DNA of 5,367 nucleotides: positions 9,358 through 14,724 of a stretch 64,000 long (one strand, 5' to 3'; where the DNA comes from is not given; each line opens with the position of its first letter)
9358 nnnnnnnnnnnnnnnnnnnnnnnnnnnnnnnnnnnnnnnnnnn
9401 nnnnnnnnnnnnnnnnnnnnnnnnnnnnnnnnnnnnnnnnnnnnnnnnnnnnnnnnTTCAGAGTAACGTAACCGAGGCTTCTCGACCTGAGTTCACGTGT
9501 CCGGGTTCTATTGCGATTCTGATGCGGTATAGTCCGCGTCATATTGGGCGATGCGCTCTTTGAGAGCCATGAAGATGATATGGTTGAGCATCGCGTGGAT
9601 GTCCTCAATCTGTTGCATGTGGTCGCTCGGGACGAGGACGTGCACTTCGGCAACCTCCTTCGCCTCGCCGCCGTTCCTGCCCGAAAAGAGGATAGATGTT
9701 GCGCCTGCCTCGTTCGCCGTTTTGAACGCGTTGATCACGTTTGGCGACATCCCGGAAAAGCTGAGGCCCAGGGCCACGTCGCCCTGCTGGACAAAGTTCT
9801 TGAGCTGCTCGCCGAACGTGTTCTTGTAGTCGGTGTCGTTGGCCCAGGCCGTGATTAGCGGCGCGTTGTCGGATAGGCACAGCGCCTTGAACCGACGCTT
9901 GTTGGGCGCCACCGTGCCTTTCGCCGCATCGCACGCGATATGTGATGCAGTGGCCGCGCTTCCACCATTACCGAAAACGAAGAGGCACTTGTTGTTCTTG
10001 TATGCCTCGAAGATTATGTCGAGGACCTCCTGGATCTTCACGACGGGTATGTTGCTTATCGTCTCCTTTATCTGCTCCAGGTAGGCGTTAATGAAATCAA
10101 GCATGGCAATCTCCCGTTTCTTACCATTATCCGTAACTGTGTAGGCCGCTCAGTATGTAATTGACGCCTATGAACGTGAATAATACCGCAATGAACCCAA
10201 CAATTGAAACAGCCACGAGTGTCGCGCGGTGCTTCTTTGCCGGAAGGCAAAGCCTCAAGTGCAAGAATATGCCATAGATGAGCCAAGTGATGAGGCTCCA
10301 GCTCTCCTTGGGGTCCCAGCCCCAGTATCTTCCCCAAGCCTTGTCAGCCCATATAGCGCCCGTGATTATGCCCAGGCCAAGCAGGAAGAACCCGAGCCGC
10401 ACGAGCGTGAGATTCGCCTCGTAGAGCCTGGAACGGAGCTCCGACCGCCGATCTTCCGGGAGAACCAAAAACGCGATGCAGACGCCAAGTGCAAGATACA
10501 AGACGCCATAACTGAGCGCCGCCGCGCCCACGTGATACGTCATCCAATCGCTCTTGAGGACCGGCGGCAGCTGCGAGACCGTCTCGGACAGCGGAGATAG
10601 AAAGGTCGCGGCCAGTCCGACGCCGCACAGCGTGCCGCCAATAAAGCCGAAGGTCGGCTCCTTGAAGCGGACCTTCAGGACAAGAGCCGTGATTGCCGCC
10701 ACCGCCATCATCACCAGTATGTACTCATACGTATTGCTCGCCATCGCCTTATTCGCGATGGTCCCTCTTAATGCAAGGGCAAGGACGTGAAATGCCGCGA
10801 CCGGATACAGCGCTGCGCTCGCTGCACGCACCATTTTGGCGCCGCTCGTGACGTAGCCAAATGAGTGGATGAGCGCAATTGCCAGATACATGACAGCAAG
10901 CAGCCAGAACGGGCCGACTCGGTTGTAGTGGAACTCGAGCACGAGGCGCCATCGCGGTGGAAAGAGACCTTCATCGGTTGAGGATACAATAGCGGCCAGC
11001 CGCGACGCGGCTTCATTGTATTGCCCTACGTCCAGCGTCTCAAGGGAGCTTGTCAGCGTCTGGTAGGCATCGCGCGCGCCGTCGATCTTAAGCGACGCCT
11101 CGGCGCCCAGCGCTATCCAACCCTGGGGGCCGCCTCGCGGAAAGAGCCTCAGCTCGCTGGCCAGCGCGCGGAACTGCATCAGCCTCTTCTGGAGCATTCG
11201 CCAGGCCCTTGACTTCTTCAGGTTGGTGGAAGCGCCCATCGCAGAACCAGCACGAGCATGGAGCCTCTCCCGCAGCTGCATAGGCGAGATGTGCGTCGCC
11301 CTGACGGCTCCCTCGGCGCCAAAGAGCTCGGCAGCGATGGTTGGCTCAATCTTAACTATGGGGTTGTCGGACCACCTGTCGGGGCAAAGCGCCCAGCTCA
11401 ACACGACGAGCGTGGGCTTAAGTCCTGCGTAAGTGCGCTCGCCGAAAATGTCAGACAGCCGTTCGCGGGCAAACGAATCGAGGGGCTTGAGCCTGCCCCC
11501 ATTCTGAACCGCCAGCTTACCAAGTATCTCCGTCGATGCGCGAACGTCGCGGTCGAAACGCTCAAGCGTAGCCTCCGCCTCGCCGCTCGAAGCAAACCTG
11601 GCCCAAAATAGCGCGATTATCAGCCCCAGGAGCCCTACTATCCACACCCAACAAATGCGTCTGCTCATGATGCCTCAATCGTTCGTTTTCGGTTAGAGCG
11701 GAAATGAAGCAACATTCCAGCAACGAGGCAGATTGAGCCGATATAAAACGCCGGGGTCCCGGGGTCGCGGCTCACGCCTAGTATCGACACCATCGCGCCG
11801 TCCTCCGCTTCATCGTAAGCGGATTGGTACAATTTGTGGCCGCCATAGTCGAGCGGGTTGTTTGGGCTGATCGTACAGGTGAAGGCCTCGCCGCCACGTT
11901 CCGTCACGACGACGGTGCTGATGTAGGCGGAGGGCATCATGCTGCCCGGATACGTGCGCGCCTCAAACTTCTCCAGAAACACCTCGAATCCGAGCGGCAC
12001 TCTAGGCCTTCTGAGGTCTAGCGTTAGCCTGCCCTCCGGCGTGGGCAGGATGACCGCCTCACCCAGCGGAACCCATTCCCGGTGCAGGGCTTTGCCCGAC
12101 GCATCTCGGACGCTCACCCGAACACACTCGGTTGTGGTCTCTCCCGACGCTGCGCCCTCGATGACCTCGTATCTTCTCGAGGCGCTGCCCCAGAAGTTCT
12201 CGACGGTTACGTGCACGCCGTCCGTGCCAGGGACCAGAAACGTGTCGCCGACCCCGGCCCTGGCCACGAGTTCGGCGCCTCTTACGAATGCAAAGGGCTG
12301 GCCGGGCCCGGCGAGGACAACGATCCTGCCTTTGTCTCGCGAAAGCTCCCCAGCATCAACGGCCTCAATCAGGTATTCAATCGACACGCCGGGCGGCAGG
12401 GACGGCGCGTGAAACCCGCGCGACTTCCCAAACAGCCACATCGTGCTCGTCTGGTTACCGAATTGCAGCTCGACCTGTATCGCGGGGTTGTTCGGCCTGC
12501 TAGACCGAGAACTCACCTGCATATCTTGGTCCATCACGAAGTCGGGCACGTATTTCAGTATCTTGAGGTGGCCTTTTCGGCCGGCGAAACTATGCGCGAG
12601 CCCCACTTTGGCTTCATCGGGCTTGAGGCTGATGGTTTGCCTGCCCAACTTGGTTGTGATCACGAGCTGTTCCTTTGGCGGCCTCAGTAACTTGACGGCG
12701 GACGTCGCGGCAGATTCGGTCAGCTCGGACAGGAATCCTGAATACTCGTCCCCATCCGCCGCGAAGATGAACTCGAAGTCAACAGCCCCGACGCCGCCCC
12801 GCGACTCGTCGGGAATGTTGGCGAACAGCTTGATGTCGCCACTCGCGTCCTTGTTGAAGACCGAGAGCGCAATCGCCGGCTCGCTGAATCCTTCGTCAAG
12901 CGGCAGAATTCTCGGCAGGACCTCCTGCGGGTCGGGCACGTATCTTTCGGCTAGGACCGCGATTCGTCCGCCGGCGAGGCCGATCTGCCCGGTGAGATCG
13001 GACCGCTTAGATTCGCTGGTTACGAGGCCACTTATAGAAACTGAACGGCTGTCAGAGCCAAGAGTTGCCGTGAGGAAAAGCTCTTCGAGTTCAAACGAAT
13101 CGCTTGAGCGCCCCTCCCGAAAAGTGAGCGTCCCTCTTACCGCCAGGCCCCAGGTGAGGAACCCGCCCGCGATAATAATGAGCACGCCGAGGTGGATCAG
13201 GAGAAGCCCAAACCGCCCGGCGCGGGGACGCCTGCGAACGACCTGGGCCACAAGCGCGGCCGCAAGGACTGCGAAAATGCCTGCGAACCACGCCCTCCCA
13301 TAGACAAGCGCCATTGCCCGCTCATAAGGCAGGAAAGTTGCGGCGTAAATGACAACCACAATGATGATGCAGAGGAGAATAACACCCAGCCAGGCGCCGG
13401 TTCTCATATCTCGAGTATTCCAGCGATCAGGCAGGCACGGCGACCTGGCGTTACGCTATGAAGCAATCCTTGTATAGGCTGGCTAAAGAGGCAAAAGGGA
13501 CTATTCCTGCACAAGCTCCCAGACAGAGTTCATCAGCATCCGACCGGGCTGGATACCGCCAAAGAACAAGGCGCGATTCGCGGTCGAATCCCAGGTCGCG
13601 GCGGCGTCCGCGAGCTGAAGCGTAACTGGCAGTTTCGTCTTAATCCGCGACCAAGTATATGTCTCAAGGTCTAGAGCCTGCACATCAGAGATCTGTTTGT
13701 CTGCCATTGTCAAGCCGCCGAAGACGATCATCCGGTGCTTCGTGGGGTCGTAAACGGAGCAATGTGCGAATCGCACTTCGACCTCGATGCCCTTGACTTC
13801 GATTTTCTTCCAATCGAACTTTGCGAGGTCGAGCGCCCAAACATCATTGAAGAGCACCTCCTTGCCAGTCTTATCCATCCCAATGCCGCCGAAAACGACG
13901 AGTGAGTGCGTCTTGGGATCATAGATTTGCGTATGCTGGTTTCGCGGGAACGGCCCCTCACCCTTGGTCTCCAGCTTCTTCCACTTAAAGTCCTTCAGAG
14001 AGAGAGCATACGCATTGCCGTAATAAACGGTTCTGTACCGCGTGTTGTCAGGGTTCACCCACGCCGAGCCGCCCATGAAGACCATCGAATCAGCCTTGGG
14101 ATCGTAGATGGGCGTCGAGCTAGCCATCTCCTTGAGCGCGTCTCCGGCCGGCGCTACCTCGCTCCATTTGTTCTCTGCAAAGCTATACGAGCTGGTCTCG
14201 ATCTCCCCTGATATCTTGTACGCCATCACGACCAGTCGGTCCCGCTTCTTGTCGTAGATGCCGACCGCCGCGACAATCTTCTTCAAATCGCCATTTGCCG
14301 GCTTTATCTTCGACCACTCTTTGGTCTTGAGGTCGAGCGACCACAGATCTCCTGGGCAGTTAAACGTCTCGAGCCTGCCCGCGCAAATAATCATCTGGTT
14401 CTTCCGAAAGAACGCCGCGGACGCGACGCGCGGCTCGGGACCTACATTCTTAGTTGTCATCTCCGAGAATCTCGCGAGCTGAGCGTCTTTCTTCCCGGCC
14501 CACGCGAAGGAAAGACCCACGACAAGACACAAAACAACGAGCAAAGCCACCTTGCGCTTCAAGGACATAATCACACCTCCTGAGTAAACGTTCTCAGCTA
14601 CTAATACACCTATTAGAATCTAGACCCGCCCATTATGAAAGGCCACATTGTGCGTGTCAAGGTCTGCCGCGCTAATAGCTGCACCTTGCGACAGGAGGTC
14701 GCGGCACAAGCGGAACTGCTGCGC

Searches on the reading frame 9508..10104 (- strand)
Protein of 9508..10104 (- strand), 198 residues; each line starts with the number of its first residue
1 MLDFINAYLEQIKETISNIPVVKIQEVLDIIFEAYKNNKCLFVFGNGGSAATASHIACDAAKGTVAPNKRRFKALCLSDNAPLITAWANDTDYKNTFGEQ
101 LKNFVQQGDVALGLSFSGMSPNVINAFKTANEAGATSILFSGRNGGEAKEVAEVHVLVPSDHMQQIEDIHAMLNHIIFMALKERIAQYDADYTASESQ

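Call 21: search_protein_families(library=pfam, proteins=[window:9508-10104:-], max_evalue=0.00001)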
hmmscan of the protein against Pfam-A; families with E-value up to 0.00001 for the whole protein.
window:9508-10104:- (198 aa): 1 family
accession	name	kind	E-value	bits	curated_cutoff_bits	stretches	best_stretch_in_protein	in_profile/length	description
PF13580.11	SIS_2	-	1.4e-18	67.7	27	1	8-138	2-134/138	SIS domain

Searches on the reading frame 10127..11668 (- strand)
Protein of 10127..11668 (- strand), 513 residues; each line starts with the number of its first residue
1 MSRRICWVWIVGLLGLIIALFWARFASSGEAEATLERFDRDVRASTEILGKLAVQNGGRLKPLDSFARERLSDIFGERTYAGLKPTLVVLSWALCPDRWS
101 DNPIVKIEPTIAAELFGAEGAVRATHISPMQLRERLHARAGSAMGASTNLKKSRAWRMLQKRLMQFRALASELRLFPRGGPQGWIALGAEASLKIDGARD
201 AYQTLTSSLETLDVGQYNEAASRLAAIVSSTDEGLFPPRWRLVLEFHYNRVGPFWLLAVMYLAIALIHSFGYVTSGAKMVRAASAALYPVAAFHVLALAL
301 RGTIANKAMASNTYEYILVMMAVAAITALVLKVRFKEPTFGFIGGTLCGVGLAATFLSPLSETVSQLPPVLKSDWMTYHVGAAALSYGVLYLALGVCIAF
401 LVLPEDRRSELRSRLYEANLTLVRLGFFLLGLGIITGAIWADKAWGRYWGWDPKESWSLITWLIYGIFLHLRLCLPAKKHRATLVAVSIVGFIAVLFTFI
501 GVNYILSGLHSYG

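Call 21: search_protein_families(library=pfam, proteins=[window:10127-11668:-], max_evalue=0.00001)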
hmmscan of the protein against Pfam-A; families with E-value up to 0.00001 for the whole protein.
window:10127-11668:- (513 aa): 1 family
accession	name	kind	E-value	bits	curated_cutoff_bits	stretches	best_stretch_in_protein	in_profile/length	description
PF01578.25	Cytochrom_C_asm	-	8.5e-39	133.8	29.9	1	311-510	2-212/212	Cytochrome C assembly protein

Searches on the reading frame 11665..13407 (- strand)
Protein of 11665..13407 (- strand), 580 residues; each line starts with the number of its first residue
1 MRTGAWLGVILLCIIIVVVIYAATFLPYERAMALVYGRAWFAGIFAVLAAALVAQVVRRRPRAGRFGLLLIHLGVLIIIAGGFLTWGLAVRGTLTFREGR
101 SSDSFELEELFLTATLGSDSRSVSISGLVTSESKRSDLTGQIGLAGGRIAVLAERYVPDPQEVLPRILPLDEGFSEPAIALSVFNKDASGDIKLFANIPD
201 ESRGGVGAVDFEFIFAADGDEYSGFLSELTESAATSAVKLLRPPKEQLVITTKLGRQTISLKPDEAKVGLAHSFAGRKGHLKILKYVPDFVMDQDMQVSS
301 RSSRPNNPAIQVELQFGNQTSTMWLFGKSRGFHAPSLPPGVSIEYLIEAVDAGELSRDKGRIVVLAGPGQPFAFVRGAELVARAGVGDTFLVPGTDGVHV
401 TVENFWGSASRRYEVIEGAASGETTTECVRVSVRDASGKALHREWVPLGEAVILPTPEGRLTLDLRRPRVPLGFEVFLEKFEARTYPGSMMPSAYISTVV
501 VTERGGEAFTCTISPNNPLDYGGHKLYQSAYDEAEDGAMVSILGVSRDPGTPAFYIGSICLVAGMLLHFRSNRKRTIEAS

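Call 21: search_protein_families(library=pfam, proteins=[window:11665-13407:-], max_evalue=0.00001)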
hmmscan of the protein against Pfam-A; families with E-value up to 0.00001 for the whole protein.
window:11665-13407:- (580 aa): 1 family
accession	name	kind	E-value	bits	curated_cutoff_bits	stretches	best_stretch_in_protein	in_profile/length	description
PF05140.19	ResB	-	4.8e-22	78.9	24.6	1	471-539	204-273/486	ResB-like family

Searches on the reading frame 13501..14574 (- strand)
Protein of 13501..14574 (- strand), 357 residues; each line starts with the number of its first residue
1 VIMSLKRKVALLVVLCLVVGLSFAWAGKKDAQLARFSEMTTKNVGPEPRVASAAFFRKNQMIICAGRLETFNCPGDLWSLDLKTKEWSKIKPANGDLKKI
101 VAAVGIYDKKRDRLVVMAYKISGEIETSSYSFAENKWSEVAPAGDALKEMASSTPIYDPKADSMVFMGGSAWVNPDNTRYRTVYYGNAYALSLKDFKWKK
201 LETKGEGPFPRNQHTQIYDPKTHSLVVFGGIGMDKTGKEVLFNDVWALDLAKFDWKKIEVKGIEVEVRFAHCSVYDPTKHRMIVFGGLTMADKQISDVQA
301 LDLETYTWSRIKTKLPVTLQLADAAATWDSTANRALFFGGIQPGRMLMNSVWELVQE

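Call 21: search_protein_families(library=pfam, proteins=[window:13501-14574:-], max_evalue=0.00001)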
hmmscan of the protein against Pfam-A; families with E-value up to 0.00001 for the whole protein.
window:13501-14574:- (357 aa): 10 families
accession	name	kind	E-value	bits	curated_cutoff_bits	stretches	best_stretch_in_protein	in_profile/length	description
PF24681.1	Kelch_KLHDC2_KLHL20_DRC7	-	7.2e-41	140.3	50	2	223-354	9-134/221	KLHDC2/KLHL20/DRC7 Kelch-repeats domain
PF24981.1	Beta-prop_ATRN-LZTR1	-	3e-35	122.3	50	2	190-344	19-171/289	Attractin/LZTR1 beta-propeller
PF13418.12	Kelch_4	-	3.6e-21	75.3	21.6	0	210-258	1-44/49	Galactose oxidase, central domain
PF13415.12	Kelch_3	-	1.7e-20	73.1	22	0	280-315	2-37/48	Galactose oxidase, central domain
PF13854.13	Kelch_HCF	-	2.8e-18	66.7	113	1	54-287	23-257/345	Host cell factor, Kelch-repeats domain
PF01344.31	Kelch_1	-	1.1e-11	44.4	20.1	0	280-312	12-43/46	Kelch motif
PF24996.1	NANM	-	5.3e-09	35.8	45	0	279-341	63-125/350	N-acetylneuraminate epimerase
PF13964.12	Kelch_6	-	3.2e-08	33.7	25.3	0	284-311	16-43/50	Kelch motif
PF12768.13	Rax2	-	1e-06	28.8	28.8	0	50-141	76-163/254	Rax2 C-terminal beta propeller domain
PF07646.21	Kelch_2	-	3.4e-06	27.2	21.3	0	279-312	11-45/48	Kelch motif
